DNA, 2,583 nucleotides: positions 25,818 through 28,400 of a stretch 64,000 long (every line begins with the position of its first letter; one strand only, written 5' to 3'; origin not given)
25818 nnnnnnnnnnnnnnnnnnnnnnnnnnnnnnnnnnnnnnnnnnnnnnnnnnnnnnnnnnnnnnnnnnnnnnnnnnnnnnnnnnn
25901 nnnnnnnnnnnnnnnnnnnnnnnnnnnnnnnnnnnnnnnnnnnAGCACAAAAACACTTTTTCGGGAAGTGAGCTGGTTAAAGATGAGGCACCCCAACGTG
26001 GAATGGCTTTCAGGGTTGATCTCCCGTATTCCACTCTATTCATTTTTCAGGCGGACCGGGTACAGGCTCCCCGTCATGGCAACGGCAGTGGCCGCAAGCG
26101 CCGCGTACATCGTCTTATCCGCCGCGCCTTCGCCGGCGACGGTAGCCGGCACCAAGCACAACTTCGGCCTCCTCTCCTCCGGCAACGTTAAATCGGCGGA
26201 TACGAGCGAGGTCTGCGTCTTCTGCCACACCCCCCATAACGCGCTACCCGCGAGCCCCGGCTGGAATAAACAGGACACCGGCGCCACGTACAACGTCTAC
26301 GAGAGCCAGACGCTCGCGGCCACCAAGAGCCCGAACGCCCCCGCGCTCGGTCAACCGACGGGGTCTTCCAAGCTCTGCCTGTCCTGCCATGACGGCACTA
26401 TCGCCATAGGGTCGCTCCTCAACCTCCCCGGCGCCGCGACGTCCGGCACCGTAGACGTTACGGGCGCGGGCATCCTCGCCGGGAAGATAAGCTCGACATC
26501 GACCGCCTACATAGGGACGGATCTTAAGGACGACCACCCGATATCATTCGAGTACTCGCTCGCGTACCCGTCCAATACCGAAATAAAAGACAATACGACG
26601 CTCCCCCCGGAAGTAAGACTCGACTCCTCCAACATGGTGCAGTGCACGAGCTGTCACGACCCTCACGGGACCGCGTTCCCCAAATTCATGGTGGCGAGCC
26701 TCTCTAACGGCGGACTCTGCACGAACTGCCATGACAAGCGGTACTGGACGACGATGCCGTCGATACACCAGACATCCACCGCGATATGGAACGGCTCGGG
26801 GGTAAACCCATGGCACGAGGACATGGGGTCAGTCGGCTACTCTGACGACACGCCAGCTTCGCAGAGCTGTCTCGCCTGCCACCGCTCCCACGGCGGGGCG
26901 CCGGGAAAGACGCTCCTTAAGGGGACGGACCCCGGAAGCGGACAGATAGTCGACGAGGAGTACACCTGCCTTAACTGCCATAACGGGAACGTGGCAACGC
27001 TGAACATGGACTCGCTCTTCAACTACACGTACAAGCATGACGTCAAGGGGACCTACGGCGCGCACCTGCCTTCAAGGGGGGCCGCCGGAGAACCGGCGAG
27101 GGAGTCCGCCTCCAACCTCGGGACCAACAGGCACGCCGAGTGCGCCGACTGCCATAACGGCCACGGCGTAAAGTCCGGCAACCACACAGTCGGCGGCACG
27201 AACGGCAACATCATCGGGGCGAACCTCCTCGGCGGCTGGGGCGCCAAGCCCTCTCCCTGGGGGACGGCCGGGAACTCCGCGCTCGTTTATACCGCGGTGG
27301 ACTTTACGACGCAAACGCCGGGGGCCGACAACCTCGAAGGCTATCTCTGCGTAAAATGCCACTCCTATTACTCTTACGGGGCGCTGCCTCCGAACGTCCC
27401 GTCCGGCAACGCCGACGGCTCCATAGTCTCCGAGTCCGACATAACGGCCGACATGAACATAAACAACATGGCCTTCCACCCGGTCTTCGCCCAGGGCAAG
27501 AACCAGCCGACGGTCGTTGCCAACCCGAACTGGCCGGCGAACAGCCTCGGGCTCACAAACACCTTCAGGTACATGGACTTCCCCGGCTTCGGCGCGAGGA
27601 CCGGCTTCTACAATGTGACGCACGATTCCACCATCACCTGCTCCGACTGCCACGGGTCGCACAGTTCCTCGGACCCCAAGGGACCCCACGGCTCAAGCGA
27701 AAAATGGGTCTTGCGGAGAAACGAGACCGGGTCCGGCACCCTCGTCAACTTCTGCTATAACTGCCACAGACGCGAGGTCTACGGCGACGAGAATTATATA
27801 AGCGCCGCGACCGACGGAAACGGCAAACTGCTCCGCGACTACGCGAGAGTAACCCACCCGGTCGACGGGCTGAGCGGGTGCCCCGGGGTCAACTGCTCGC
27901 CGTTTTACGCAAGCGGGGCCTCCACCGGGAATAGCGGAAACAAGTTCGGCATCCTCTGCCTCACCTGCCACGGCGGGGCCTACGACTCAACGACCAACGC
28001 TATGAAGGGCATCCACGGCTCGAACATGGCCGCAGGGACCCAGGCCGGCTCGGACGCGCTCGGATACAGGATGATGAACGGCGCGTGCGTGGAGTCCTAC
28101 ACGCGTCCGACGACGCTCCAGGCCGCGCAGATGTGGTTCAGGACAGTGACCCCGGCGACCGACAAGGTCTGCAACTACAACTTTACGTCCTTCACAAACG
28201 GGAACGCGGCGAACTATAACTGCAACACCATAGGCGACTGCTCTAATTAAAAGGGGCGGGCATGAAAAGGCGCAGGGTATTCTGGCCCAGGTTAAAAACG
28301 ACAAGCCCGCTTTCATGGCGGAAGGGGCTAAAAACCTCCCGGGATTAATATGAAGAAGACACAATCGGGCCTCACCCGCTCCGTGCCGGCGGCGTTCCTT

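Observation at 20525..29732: Nine-gene multihaem cytochrome / beta-propeller / HAMP cluster without a porin: candidate undescribed electron-transfer system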

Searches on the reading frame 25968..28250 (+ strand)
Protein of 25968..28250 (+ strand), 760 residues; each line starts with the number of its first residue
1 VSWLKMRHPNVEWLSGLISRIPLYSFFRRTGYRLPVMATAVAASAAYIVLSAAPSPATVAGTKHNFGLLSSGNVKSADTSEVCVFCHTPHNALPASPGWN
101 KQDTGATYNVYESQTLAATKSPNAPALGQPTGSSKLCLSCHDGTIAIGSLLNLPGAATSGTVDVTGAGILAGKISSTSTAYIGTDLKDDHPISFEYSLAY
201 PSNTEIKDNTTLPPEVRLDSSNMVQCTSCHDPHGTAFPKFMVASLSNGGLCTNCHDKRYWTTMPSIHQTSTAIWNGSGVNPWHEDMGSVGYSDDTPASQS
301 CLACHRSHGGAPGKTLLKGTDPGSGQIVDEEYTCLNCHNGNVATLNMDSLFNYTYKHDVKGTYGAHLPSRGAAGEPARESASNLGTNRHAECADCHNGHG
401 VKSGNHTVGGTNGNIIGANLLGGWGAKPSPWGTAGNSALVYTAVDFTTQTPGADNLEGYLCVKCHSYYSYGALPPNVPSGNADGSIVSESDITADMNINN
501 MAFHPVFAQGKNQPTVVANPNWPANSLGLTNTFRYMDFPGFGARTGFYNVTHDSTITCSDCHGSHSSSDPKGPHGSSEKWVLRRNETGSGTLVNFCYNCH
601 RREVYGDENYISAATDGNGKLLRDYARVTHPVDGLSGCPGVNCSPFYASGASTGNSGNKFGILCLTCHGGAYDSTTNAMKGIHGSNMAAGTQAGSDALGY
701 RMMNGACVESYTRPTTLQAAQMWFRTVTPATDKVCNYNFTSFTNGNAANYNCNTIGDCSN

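Call 5: search_protein_families(library=pfam, proteins=[window:25968-28250:+], max_evalue=0.1)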
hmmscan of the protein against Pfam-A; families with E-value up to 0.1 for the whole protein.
window:25968-28250:+ (760 aa): 4 families
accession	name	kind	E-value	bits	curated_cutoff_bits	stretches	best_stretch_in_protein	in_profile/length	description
PF09699.15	Paired_CXXCH_1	-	3.1e-18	65.6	20.6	2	225-257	8-38/41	Doubled CXXCH motif (Paired_CXXCH_1)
PF14522.11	Cytochrome_C7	-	4.6e-14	52.4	24.8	2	222-305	12-66/67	Cytochrome c7 and related cytochrome c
PF22113.1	Mtrc-MtrF_II-IV_dom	-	4.9e-08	33.1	30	1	249-341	82-166/176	Outer membrane cytochrome MtrC/MtrF-like, domains II/IV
PF14537.11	Cytochrom_c3_2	-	2.4e-07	31.5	25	0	292-341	20-67/79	Cytochrome c3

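Call 7: search_protein_families(library=ncbifam, proteins=[window:25968-28250:+], max_evalue=0.01)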
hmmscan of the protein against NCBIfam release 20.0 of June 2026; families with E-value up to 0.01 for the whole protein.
window:25968-28250:+ (760 aa): 3 families
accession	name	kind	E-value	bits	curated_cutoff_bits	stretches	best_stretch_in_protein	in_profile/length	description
TIGR01905.1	paired_CXXCH_1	subfamily_domain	2.8e-16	59.1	25.2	1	225-257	8-38/41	doubled CXXCH domain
NF041028.1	decahem_GSU2203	exception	4.1e-10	39.4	325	1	197-257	149-209/317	GSU2203 family decaheme c-type cytochrome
TIGR03508.1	decahem_SO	subfamily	7.6e-10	38.7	192.2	1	206-339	127-249/258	DmsE family decaheme c-type cytochrome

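Call 9: find_homologous_proteins(query=window:25968-28250:+)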
Query window:25968-28250:+ (760 aa): 4936 proteins with E <= 0.001 among 8000 candidates; the best 120 are listed.
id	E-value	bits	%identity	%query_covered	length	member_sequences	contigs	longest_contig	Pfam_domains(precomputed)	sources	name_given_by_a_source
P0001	0.0e+0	1728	97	99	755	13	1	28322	PF09699.16,PF14537.12,PF14522.12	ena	-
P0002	0.0e+0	1343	79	95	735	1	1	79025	PF09699.16,PF14537.12,PF14522.12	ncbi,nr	ncbi:MAG: hypothetical protein HY954_02905 [Deltaproteobacteria bacterium]|nr:hypothetical protein [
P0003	0.0e+0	1248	74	95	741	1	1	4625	PF09699.16,PF14537.12,PF14522.12,PF22113.2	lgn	-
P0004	0.0e+0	1205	68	98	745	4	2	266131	PF09699.16,PF14537.12,PF14522.12,PF22113.2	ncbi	-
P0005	0.0e+0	1204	70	96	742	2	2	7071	PF09699.16,PF14537.12,PF14522.12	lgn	-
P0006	0.0e+0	1200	67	100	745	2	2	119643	PF09699.16,PF14537.12,PF14522.12,PF22113.2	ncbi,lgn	-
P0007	0.0e+0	1198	71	96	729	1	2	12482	PF09699.16,PF14537.12,PF14522.12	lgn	-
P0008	0.0e+0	1187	67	100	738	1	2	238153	PF09699.16,PF14537.12,PF14522.12,PF22113.2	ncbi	-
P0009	0.0e+0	1185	70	93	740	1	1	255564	PF09699.16,PF14537.12,PF14522.12,PF22113.2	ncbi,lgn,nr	ncbi:MAG: hypothetical protein HYS21_09450 [Deltaproteobacteria bacterium]|nr:hypothetical protein [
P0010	0.0e+0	1180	67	98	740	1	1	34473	PF09699.16,PF14537.12,PF14522.12,PF22113.2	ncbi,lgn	ncbi:MAG: cytochrome c3 family protein [Thermodesulfobacteriota bacterium]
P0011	0.0e+0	1177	69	96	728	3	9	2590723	PF09699.16,PF14537.12,PF14522.12,PF22113.2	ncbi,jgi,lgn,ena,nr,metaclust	ncbi:MAG TPA: hypothetical protein DDW94_10240 [Deltaproteobacteria bacterium]|nr:MAG: hypothetical 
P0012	0.0e+0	1175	70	93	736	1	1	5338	PF09699.16,PF14537.12,PF14522.12,PF22113.2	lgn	-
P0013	0.0e+0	1173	69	96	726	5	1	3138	PF09699.16,PF14537.12,PF14522.12,PF22113.2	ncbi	-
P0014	0.0e+0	1170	70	96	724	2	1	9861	PF09699.16,PF14537.12,PF14522.12,PF22113.2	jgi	-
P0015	0.0e+0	1169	68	97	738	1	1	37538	PF09699.16,PF14537.12,PF14522.12,PF22113.2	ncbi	-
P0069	1.2e-265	902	58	93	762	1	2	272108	PF09699.16,PF14537.12,PF14522.12,PF22113.2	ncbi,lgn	-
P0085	7.9e-223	760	53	91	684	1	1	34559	PF09699.16,PF14537.12,PF14522.12,PF22113.2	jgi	jgi:predicted CXXCH cytochrome family protein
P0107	2.8e-164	567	44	98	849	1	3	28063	PF09699.16,PF14537.12,PF14522.12,PF22113.2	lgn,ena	-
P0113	2.2e-97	345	39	77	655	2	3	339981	PF09699.16,PF14522.12,PF22113.2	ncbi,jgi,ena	-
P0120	1.3e-92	330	38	72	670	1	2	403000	PF09699.16,PF14537.12,PF14522.12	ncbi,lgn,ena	-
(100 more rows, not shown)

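Call 10: find_encoding_contigs(protein=P0011, flank=10000, max_places=2)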
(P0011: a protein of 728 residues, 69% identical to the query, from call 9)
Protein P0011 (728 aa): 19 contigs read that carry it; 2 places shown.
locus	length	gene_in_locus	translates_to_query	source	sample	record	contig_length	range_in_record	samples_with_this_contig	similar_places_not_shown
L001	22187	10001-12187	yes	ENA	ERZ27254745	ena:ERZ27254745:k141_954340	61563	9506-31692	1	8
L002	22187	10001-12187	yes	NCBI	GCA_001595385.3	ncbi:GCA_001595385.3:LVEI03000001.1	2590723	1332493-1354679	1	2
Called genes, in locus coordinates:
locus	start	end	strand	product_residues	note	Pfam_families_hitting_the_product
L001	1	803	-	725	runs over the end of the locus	PF14827:dCache_3, PF01590:GAF (faint), PF00672:HAMP, PF13185:GAF_2, PF00990:GGDEF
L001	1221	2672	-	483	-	PF01266:DAO, PF01593:Amino_oxidase, PF07992:Pyr_redox_2 (faint), PF13450:NAD_binding_8, PF13454:NAD_binding_9 (faint)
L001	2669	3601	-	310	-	PF00762:Ferrochelatase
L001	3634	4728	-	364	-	PF01208:URO-D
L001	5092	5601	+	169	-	-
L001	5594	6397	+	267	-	PF14522:Cytochrome_C7 (faint), PF14537:Cytochrom_c3_2 (weak), PF09699:Paired_CXXCH_1 (weak)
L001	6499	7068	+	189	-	-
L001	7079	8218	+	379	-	-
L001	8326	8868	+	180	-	PF14537:Cytochrom_c3_2 (faint), PF14522:Cytochrome_C7 (faint), PF09699:Paired_CXXCH_1 (faint)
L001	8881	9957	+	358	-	PF08450:SGL (faint), PF01731:Arylesterase (faint), PF25021:TEN_NHL (faint), PF01436:NHL (weak), PF17170:DUF5128 (weak), PF01436:NHL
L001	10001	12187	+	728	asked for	PF14522:Cytochrome_C7 (faint), PF14537:Cytochrom_c3_2 (faint), PF22113:Mtrc-MtrF_II-IV_dom (faint), PF09699:Paired_CXXCH_1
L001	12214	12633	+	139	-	PF14537:Cytochrom_c3_2 (weak), PF09699:Paired_CXXCH_1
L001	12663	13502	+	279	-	PF02085:Cytochrom_CIII (faint), PF14522:Cytochrome_C7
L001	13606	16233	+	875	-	PF01368:DHH, PF02272:DHHA1, PF00571:CBS, PF01743:PolyA_pol, PF12627:PolyA_pol_RNAbd (weak)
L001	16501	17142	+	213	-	PF02163:Peptidase_M50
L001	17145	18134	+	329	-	PF00579:tRNA-synt_1b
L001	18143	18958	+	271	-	PF02616:SMC_ScpA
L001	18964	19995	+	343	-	PF04079:SMC_ScpB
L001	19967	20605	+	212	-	PF00849:PseudoU_synth_2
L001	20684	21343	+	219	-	PF00730:HhH-GPD, PF00633:HHH (faint)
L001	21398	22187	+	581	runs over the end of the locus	PF02518:HATPase_c, PF13589:HATPase_c_3, PF01119:DNA_mis_repair, PF08676:MutL_C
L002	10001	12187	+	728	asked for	PF14522:Cytochrome_C7 (faint), PF14537:Cytochrom_c3_2 (faint), PF22113:Mtrc-MtrF_II-IV_dom (faint), PF09699:Paired_CXXCH_1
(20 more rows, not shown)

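Call 11: find_encoding_contigs(protein=P0069, flank=10000, max_places=2)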
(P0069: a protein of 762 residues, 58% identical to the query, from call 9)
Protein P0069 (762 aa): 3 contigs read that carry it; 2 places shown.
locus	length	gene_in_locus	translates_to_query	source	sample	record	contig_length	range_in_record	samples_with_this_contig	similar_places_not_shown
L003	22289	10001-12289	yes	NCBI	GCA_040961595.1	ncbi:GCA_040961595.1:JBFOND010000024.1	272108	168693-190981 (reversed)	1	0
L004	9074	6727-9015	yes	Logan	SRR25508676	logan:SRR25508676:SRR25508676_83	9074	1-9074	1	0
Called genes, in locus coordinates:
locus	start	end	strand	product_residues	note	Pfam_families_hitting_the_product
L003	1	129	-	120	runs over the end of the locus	PF12844:HTH_19, PF13560:HTH_31, PF01381:HTH_3, PF13443:HTH_26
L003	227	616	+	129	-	PF00072:Response_reg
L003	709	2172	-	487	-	PF01266:DAO, PF01593:Amino_oxidase, PF13450:NAD_binding_8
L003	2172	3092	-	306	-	PF00762:Ferrochelatase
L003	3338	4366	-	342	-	PF01208:URO-D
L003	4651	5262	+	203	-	PF00672:HAMP (weak)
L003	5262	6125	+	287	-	PF14522:Cytochrome_C7 (faint), PF14537:Cytochrom_c3_2 (faint), PF09699:Paired_CXXCH_1 (weak)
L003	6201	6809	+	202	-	-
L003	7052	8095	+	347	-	-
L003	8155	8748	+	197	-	PF09699:Paired_CXXCH_1 (faint)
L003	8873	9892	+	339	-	PF25021:TEN_NHL (faint), PF08450:SGL (faint), PF01731:Arylesterase (faint), PF22807:TrAA12 (faint), PF06739:SBBP (faint), PF01436:NHL (weak), PF17170:DUF5128, PF01436:NHL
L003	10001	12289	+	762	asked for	PF22113:Mtrc-MtrF_II-IV_dom (faint), PF14522:Cytochrome_C7 (faint), PF14537:Cytochrom_c3_2 (faint), PF09699:Paired_CXXCH_1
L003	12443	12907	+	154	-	PF14522:Cytochrome_C7 (faint), PF09699:Paired_CXXCH_1 (weak)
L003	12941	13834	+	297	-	PF02085:Cytochrom_CIII (faint), PF14522:Cytochrome_C7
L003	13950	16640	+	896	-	PF01368:DHH, PF02272:DHHA1, PF00571:CBS, PF01743:PolyA_pol, PF12627:PolyA_pol_RNAbd (weak)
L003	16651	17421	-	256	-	PF12945:PilZNR (weak), PF07238:PilZ (weak)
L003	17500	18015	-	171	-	PF00027:cNMP_binding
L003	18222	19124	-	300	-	PF01073:3Beta_HSD, PF01370:Epimerase, PF04321:RmlD_sub_bind, PF05368:NmrA, PF07993:NAD_binding_4, PF13460:NAD_binding_10, PF16363:GDP_Man_Dehyd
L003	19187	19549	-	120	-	PF00072:Response_reg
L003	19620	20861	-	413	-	PF00512:HisKA, PF02518:HATPase_c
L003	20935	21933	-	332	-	PF01087:GalP_UDP_transf, PF16285:DUF4931_N, PF16268:DUF4921 (weak), PF02744:GalP_UDP_tr_C, PF11969:DcpS_C (weak)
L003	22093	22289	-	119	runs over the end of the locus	PF21157:DksA_N, PF01258:zf-dskA_traR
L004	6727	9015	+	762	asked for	PF22113:Mtrc-MtrF_II-IV_dom (faint), PF14522:Cytochrome_C7 (faint), PF14537:Cytochrom_c3_2 (faint), PF09699:Paired_CXXCH_1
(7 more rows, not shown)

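Call 12: find_encoding_contigs(protein=P0113, flank=10000, max_places=1)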
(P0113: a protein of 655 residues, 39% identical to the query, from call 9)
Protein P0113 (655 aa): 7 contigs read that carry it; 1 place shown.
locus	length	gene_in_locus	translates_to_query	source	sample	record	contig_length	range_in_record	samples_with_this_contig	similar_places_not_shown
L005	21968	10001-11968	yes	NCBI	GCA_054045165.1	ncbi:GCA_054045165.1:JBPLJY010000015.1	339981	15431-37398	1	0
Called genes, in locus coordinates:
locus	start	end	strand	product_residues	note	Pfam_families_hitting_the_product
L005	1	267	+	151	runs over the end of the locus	PF03100:CcmE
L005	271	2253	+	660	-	PF01578:Cytochrom_C_asm, PF16327:CcmF_C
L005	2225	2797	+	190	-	PF00578:AhpC-TSA, PF08534:Redoxin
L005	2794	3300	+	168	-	PF03918:CcmH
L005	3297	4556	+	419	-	PF07719:TPR_2 (faint), PF13428:TPR_14 (faint), PF14559:TPR_19 (faint), PF23914:TPR_CcmH_CycH, PF13414:TPR_11 (faint), PF13432:TPR_16 (weak), PF23892:Ig_CycH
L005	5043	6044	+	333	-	PF06739:SBBP (faint), PF10282:Lactonase (faint), PF25021:TEN_NHL (faint), PF01731:Arylesterase (faint), PF08450:SGL (weak), PF01436:NHL (weak), PF17170:DUF5128, PF01436:NHL (weak), +1 more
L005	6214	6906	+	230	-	PF14522:Cytochrome_C7 (faint), PF14537:Cytochrom_c3_2 (faint), PF09699:Paired_CXXCH_1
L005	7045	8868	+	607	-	-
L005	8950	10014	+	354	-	PF08450:SGL (faint), PF01731:Arylesterase (faint), PF06739:SBBP (faint), PF25021:TEN_NHL (faint), PF17170:DUF5128 (weak), PF01436:NHL (weak)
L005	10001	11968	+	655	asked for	PF22113:Mtrc-MtrF_II-IV_dom (faint), PF14522:Cytochrome_C7 (faint), PF09699:Paired_CXXCH_1 (weak)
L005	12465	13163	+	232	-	PF14522:Cytochrome_C7 (faint), PF14537:Cytochrom_c3_2 (faint), PF09699:Paired_CXXCH_1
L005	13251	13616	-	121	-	-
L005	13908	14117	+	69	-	PF00313:CSD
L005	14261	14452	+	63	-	-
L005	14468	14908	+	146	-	PF00582:Usp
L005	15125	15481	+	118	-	PF02482:Ribosomal_S30AE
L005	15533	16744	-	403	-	PF04055:Radical_SAM, PF06969:HemN_C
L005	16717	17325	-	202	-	PF01725:Ham1p_like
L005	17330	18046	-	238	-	PF01138:RNase_PH, PF03725:RNase_PH_C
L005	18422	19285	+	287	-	PF03755:YicC-like_N, PF08340:YicC-like_C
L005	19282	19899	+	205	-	PF00625:Guanylate_kin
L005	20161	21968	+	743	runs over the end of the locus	PF13328:HD_4, PF01966:HD, PF04607:RelA_SpoT, PF02824:TGS, PF19296:RelA_AH, PF28438:RelA_RIS, PF01842:ACT (weak), PF13291:ACT_4, +1 more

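Call 13: find_encoding_contigs(protein=P0120, flank=10000, max_places=1)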
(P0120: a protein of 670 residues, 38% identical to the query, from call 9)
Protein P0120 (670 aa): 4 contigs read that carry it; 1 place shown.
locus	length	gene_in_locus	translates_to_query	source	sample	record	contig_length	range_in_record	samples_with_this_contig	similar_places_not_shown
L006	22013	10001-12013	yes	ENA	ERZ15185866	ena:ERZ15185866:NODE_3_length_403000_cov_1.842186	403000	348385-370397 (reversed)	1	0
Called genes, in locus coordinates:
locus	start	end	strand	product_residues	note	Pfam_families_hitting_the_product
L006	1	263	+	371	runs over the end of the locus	-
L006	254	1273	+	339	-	PF09699:Paired_CXXCH_1 (faint), PF14522:Cytochrome_C7 (faint), PF14537:Cytochrom_c3_2 (faint)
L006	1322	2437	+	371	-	PF09699:Paired_CXXCH_1 (faint), PF14522:Cytochrome_C7 (faint), PF14537:Cytochrom_c3_2 (faint), PF22113:Mtrc-MtrF_II-IV_dom (weak)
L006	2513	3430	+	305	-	PF01292:Ni_hydr_CYTB (weak)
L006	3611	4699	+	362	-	-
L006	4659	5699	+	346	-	PF08450:SGL (faint), PF25021:TEN_NHL (faint), PF01436:NHL, PF13449:Phytase-like (faint), PF17170:DUF5128, PF01436:NHL, PF01731:Arylesterase (faint), PF17170:DUF5128, +1 more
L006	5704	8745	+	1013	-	PF14522:Cytochrome_C7 (faint), PF14537:Cytochrom_c3_2 (faint), PF09699:Paired_CXXCH_1, PF22113:Mtrc-MtrF_II-IV_dom (weak), PF09699:Paired_CXXCH_1 (weak)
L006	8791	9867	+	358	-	PF08450:SGL (faint), PF25021:TEN_NHL (faint), PF17170:DUF5128 (weak), PF01436:NHL (weak)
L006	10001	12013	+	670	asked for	PF14522:Cytochrome_C7 (faint), PF14537:Cytochrom_c3_2 (faint), PF09699:Paired_CXXCH_1 (weak)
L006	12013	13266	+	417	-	PF05140:ResB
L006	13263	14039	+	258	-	PF01578:Cytochrom_C_asm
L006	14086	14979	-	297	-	PF10502:Peptidase_S26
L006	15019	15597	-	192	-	-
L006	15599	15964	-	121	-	PF00034:Cytochrom_C, PF13442:Cytochrome_CBB3 (weak)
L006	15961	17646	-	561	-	-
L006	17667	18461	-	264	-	-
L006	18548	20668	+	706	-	PF14827:dCache_3 (weak), PF17202:sCache_3_3 (weak), PF00672:HAMP, PF01590:GAF, PF13185:GAF_2, PF13492:GAF_3 (weak), PF00990:GGDEF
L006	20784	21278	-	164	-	PF03892:NapB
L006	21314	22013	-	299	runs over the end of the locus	PF12801:Fer4_5, PF12837:Fer4_6 (faint), PF13187:Fer4_9 (faint), PF25160:LdpA_Fe-S-bd (faint), PF12801:Fer4_5 (weak), PF12838:Fer4_7 (weak), PF13237:Fer4_10 (weak)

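Call 14: find_encoding_contigs(protein=P0107, flank=10000, max_places=1)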
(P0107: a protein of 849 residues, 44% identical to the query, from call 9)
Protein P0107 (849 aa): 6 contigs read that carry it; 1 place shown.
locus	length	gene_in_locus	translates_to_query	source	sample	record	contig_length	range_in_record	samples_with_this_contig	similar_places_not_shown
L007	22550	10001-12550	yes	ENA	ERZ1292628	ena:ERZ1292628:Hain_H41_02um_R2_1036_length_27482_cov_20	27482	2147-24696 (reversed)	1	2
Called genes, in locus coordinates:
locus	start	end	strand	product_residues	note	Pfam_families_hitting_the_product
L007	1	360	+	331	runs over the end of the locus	PF13624:SurA_N_3, PF09312:SurA_N (weak), PF13145:Rotamase_2, PF13616:Rotamase_3, PF00639:Rotamase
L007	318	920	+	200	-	PF13428:TPR_14 (faint), PF13432:TPR_16 (faint), PF13431:TPR_17 (faint), PF13424:TPR_12 (faint), PF00515:TPR_1 (faint), PF07719:TPR_2 (faint), PF13174:TPR_6 (faint), PF14559:TPR_19 (weak), +4 more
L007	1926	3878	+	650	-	-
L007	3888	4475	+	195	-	-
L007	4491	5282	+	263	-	PF14522:Cytochrome_C7 (faint), PF14537:Cytochrom_c3_2 (weak), PF09699:Paired_CXXCH_1 (weak)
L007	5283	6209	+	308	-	-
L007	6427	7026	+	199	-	-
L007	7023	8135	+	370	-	-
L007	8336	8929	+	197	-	PF09699:Paired_CXXCH_1 (faint)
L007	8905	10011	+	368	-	PF08450:SGL (faint), PF01731:Arylesterase (faint), PF06739:SBBP (faint), PF25021:TEN_NHL (faint), PF17170:DUF5128 (weak), PF01436:NHL (weak)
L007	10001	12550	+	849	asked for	PF22113:Mtrc-MtrF_II-IV_dom (faint), PF09699:Paired_CXXCH_1 (faint), PF14522:Cytochrome_C7 (faint), PF14537:Cytochrom_c3_2 (faint)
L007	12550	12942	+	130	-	PF14522:Cytochrome_C7 (faint), PF09699:Paired_CXXCH_1 (faint)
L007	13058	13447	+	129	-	PF05635:23S_rRNA_IVP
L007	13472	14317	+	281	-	PF02085:Cytochrom_CIII (faint), PF14522:Cytochrome_C7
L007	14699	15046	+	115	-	PF04480:DUF559, PF18741:MTES_1575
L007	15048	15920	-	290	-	-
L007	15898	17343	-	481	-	-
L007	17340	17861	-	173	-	-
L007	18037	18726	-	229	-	PF00535:Glycos_transf_2, PF10111:Glyco_tranf_2_2, PF13641:Glyco_tranf_2_3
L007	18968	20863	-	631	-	PF13424:TPR_12, PF13432:TPR_16 (weak), PF00515:TPR_1, PF07719:TPR_2 (weak), PF13181:TPR_8 (weak), PF14559:TPR_19, PF13414:TPR_11, PF23914:TPR_CcmH_CycH, +10 more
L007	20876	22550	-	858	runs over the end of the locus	PF07690:MFS_1, PF01564:Spermine_synth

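Call 23: search_solved_structures(query=window:25968-28250:+, max_evalue=1)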
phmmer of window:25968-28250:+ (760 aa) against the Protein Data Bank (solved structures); distinct sequences matched with E-value up to 1: 2.
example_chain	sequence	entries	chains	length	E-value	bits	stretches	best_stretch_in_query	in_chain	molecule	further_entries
9yuq_N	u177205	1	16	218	2.3e-23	85.7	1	42-257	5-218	Putative multiheme cytochrome c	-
7tfs_A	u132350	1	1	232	2.1e-22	82.5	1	42-257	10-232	Cytochrome c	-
